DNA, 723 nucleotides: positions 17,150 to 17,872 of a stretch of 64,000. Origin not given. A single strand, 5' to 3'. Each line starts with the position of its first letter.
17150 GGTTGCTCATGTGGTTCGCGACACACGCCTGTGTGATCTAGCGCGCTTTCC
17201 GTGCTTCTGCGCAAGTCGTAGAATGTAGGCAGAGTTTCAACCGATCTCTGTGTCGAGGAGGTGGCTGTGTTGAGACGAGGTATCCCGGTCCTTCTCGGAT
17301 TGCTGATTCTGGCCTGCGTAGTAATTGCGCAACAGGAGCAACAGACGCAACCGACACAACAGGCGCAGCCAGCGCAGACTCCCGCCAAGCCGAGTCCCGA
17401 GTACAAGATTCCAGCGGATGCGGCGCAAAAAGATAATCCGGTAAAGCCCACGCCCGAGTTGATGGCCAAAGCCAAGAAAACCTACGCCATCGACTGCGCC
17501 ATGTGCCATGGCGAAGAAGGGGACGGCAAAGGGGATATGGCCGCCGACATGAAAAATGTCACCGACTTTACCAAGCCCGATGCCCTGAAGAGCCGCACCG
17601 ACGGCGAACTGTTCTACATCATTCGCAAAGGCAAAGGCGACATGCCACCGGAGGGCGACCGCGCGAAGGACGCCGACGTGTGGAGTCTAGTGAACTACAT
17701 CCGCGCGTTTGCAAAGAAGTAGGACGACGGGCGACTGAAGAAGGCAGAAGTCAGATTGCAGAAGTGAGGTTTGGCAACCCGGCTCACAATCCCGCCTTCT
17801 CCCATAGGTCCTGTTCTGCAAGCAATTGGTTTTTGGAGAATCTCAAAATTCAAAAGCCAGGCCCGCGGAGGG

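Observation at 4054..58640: Stop-codon-proximal intergenic elements built from in-phase 7-nt units, with a different word at each locus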

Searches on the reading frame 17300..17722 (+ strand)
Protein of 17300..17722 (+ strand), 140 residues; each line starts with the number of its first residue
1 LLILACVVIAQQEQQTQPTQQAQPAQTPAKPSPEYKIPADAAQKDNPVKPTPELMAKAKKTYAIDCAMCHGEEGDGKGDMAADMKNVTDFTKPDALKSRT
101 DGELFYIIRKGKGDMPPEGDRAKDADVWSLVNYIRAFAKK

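Call 32: find_encoding_contigs(protein=window:17300-17722:+, flank=10000, max_places=10)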
Protein window:17300-17722:+ (140 aa): no gene with exactly this product is on record in the collection.
